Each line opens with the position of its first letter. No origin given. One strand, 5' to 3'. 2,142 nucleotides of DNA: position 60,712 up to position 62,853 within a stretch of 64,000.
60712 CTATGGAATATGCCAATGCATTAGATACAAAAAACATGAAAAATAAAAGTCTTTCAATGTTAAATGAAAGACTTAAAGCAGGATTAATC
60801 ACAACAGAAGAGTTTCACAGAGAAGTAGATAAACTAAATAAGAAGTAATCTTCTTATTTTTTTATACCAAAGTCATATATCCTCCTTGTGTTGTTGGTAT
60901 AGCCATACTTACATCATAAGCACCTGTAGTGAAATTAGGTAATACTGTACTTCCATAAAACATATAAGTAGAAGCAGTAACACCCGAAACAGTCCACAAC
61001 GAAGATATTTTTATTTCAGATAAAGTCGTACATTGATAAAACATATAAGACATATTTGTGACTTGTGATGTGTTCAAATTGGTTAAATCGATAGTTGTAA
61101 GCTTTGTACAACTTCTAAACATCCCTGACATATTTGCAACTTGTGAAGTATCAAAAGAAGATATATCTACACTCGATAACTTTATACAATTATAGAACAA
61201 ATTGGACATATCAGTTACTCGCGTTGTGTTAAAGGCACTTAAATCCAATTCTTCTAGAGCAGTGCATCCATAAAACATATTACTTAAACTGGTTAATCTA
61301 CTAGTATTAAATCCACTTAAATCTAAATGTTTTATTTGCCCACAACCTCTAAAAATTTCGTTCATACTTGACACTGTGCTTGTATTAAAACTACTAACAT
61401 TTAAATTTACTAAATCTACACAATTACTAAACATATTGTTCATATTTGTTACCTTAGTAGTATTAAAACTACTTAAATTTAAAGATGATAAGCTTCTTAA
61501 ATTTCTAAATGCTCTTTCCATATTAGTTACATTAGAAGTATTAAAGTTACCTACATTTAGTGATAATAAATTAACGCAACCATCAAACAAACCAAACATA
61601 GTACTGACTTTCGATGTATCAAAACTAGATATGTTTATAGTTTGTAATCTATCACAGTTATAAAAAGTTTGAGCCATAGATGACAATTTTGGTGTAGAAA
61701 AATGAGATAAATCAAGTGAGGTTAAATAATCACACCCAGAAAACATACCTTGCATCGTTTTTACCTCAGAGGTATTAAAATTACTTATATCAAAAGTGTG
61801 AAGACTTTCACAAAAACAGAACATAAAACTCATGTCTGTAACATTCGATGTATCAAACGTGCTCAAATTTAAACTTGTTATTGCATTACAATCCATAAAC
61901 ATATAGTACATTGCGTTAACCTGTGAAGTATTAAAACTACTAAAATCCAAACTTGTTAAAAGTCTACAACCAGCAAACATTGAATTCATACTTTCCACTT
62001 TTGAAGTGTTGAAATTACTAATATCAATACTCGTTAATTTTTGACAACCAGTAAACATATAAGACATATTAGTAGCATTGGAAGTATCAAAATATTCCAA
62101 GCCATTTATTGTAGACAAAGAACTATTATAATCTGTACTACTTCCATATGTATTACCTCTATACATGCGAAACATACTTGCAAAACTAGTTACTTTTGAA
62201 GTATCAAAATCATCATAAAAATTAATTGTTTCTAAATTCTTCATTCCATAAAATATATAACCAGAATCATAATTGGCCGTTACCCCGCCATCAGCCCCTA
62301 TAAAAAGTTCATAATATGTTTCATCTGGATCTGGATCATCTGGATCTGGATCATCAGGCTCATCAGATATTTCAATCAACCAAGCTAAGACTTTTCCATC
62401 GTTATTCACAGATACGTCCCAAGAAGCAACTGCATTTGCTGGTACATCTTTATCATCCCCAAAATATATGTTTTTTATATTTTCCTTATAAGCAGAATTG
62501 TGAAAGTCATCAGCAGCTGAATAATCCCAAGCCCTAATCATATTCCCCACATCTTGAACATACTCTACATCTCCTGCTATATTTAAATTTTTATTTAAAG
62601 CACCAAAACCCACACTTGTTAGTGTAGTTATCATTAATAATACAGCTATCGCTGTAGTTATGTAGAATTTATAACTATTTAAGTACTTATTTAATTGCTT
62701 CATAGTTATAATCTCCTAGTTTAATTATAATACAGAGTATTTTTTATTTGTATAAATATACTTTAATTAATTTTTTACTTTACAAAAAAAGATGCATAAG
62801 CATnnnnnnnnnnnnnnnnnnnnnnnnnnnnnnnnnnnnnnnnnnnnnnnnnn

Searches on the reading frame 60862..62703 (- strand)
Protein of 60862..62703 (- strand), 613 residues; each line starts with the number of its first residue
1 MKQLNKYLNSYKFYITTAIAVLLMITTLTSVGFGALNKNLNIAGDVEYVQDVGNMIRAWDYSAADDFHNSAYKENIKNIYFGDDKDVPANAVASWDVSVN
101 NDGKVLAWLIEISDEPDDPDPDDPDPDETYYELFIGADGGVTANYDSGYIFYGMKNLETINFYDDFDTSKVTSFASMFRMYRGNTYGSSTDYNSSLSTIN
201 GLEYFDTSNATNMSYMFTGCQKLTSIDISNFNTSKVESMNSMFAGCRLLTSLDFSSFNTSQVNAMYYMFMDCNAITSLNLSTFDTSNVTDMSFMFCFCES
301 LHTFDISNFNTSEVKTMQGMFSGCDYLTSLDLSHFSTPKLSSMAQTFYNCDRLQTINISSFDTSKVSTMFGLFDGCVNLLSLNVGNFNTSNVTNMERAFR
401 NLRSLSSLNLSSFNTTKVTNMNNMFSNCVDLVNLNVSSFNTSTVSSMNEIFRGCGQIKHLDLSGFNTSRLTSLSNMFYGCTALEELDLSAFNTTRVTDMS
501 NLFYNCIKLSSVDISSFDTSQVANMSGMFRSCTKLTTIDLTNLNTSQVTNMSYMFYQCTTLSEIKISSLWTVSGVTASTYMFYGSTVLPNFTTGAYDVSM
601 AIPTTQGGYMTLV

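Call 20: search_protein_families(library=pfam, proteins=[window:60862-62703:-], max_evalue=1e-8)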
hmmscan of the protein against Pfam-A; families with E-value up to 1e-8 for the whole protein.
window:60862-62703:- (613 aa): 2 families
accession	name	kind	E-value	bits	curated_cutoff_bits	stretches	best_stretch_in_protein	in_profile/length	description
PF03382.20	DUF285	-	1.3e-94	312.6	25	5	471-586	1-111/120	Mycoplasma protein of unknown function, DUF285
PF13855.12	LRR_8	-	8.3e-13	48.3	27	0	448-489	18-57/61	Leucine rich repeat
